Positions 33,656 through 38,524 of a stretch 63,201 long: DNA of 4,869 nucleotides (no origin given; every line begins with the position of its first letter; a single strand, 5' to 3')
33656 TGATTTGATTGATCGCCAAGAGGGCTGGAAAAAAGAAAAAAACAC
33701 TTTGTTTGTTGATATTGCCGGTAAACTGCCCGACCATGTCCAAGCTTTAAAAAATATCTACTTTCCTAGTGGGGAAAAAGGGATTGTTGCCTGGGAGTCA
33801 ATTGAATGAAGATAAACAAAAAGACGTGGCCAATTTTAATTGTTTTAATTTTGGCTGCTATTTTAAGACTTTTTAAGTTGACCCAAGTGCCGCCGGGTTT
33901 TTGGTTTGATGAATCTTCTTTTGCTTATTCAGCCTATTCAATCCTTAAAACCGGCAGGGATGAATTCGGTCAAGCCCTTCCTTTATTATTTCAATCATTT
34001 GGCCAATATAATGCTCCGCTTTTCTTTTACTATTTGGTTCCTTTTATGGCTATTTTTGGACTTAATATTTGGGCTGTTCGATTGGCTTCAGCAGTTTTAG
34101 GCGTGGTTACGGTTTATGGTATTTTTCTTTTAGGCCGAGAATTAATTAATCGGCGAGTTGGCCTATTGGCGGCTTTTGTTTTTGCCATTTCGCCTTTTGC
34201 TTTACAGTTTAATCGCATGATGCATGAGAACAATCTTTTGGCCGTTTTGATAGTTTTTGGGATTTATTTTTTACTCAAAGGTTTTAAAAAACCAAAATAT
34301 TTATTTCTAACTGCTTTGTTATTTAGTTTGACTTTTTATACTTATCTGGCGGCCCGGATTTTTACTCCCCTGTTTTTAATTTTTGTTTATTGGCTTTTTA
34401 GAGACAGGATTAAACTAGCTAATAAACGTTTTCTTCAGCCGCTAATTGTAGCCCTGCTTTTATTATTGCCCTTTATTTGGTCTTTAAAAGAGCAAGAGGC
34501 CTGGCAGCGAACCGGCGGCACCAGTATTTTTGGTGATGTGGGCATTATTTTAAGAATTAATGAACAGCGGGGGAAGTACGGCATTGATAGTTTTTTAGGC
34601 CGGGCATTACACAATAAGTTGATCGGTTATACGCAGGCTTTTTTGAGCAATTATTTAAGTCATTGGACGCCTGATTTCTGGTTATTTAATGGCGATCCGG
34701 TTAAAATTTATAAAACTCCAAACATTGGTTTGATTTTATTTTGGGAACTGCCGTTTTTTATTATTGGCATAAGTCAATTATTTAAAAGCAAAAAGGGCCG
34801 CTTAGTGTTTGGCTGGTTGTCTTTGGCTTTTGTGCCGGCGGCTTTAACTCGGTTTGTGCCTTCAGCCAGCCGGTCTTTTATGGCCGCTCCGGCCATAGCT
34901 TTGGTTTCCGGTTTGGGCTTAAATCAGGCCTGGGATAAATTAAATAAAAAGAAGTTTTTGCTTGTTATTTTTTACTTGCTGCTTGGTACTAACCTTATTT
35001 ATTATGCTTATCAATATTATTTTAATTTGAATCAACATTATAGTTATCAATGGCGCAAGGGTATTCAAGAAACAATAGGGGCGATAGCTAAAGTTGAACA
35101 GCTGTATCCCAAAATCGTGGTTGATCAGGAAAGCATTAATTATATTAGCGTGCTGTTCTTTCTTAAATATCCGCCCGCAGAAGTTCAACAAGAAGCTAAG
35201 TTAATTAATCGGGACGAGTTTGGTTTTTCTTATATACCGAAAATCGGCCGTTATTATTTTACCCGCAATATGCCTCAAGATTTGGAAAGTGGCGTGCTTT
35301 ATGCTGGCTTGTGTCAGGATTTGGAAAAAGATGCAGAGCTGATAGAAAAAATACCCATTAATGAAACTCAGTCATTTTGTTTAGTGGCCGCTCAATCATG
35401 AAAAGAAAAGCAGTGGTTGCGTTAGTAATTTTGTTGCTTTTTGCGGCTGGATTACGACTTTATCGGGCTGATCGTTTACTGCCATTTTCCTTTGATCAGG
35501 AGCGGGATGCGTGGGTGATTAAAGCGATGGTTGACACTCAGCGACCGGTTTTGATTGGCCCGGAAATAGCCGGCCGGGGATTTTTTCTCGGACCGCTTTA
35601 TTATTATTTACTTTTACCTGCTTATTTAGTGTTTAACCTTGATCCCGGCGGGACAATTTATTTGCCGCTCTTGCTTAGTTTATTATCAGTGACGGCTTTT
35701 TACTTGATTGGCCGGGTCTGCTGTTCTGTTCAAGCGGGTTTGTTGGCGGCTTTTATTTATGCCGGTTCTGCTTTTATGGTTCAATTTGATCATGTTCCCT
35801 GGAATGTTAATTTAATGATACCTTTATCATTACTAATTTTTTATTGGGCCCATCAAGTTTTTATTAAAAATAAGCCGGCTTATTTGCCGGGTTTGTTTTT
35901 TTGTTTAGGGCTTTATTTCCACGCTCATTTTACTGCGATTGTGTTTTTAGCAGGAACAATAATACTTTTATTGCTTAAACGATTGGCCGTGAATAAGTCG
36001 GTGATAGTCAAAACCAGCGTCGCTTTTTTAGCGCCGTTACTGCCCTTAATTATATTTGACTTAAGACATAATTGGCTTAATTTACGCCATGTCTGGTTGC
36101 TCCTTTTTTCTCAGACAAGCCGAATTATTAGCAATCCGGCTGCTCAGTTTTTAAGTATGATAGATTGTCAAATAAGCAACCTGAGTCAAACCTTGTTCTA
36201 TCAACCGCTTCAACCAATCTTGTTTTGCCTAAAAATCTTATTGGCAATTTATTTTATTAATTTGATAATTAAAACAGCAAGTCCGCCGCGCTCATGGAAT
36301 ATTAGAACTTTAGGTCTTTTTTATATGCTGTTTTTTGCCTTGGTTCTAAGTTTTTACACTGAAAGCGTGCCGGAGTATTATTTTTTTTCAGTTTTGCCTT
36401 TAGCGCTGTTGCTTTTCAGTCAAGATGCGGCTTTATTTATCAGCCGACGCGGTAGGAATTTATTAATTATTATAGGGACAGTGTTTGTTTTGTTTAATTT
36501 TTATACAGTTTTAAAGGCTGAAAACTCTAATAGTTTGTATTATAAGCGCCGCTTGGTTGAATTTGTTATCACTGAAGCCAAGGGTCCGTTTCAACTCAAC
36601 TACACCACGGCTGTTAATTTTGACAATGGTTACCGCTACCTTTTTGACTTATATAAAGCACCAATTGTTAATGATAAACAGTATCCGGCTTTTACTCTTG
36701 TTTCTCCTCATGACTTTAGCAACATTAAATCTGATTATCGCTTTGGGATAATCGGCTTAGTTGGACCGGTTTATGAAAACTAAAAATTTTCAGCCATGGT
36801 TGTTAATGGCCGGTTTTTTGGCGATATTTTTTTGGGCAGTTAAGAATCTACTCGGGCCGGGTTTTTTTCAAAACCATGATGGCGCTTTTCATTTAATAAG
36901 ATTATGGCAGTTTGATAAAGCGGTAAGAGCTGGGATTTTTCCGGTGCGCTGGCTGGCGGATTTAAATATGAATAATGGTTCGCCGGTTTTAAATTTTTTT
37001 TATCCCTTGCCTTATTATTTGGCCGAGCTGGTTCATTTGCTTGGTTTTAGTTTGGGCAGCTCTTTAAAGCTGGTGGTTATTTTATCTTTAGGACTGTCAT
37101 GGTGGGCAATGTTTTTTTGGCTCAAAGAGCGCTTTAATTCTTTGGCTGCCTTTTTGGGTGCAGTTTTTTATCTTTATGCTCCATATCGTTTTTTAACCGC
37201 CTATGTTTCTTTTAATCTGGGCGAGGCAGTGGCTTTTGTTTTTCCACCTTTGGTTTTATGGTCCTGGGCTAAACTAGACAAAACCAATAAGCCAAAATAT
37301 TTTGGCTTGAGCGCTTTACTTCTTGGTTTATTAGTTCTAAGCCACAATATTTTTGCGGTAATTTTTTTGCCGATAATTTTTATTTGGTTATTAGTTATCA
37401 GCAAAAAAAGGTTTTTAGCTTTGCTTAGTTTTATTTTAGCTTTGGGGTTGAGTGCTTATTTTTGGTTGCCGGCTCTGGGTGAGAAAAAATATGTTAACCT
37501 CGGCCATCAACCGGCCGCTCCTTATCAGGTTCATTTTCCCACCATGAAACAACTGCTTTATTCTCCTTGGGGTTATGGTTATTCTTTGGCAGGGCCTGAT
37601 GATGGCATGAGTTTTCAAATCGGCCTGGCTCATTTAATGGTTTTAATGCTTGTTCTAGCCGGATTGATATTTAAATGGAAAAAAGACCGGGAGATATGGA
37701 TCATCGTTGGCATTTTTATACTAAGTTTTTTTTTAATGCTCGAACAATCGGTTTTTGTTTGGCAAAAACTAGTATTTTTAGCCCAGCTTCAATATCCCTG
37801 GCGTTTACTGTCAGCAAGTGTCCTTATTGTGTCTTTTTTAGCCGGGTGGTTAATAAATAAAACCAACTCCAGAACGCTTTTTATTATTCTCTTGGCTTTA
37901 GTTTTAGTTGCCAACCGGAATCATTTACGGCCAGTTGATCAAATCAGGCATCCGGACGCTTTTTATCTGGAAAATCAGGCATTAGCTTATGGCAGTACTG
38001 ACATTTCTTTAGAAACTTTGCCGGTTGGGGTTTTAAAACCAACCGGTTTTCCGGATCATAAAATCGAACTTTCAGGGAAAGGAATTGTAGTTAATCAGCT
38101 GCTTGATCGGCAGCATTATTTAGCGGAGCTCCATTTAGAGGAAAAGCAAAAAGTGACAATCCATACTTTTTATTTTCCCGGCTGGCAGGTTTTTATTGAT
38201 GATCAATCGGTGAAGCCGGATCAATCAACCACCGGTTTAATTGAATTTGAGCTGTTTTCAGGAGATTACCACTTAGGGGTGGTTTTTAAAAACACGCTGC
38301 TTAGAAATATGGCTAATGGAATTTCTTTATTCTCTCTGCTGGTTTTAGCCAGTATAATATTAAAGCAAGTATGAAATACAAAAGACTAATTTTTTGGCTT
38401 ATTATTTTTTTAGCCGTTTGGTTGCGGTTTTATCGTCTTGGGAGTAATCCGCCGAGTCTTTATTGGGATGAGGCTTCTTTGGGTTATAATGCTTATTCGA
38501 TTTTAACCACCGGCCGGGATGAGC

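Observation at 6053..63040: About 57 kb glycosylation super-locus with roughly 20 GT-C-like polytopic proteins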

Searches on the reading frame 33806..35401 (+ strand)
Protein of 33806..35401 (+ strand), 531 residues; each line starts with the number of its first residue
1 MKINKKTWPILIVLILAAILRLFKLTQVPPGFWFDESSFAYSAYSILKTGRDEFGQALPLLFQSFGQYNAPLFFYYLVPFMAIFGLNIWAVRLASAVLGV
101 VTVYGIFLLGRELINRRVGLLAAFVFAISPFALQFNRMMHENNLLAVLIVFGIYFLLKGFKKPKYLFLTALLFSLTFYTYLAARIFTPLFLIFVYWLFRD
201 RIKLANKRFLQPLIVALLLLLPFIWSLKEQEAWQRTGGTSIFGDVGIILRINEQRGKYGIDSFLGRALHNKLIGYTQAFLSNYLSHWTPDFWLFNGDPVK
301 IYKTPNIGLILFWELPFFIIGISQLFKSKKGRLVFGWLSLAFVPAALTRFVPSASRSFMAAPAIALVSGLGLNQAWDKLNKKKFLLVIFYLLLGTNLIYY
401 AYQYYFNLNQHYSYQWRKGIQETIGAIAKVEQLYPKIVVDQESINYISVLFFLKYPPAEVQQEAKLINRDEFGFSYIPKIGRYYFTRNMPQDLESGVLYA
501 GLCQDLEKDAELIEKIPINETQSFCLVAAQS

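Call 5: search_protein_families(library=pfam, proteins=[window:33806-35401:+], max_evalue=0.01)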
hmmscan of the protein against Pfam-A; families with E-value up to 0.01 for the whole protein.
window:33806-35401:+ (531 aa): 1 family
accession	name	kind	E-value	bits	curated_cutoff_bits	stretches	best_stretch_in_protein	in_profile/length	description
PF13231.12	PMT_2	-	9e-18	65.4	26.1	1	70-225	3-159/160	Dolichyl-phosphate-mannose-protein mannosyltransferase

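Call 71: search_solved_structures(query=window:33806-35401:+, max_evalue=1)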
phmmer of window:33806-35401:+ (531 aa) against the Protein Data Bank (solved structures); distinct sequences matched with E-value up to 1: 0.

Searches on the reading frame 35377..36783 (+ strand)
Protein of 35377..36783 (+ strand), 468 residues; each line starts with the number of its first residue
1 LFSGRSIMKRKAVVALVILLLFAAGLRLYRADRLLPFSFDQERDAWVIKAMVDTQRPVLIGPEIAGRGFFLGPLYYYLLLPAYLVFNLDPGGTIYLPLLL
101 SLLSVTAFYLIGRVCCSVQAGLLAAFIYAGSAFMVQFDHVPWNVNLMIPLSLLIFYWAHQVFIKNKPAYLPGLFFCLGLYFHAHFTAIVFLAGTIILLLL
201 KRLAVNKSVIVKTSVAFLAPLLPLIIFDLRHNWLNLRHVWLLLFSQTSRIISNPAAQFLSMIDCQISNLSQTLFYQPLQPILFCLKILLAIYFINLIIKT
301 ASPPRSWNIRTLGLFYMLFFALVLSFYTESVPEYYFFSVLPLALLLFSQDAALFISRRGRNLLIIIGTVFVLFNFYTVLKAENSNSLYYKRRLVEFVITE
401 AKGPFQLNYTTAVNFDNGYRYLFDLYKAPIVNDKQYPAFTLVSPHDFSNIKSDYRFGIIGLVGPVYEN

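Call 5: search_protein_families(library=pfam, proteins=[window:35377-36783:+], max_evalue=0.01)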
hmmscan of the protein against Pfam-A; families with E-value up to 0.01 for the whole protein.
window:35377-36783:+ (468 aa): 1 family
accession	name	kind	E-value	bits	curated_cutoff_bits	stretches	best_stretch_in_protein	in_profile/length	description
PF13231.12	PMT_2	-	4.4e-07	30.7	26.1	1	73-226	4-159/160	Dolichyl-phosphate-mannose-protein mannosyltransferase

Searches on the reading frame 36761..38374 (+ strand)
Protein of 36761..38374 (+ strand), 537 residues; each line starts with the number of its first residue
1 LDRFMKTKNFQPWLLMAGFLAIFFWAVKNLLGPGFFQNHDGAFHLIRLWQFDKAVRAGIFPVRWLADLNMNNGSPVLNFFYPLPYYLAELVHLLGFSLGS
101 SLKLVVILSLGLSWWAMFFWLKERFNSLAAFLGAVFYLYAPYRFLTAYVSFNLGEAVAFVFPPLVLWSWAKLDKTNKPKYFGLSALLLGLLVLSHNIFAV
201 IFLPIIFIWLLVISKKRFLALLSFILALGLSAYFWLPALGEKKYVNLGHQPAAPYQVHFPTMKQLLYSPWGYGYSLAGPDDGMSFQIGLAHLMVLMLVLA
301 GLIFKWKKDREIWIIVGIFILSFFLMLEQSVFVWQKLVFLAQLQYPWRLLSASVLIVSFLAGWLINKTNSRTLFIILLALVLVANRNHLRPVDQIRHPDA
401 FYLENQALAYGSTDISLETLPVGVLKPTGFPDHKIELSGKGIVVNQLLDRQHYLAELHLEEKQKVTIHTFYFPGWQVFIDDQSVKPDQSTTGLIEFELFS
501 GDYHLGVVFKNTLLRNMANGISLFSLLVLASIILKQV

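Call 5: search_protein_families(library=pfam, proteins=[window:36761-38374:+], max_evalue=0.01)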
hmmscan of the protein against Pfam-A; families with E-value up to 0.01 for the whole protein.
window:36761-38374:+ (537 aa): 3 families
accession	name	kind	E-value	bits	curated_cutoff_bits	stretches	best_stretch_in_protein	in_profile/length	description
PF10131.15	PTPS_related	-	4.2e-07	29.2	26.4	1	77-383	1-301/621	6-pyruvoyl-tetrahydropterin synthase related domain; membrane protein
PF13231.12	PMT_2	-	3.5e-06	27.8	26.1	1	82-227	4-146/160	Dolichyl-phosphate-mannose-protein mannosyltransferase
PF02516.20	STT3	-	0.0004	20.4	24.5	1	111-331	107-270/405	Oligosaccharyl transferase STT3, N-terminal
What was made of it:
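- On Oligosaccharyltransferases (STT3/PglB/AglB): The only STT3 Pfam hit is 36761 at 20.4 bits, below the 24.5 cut-off (call 5).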
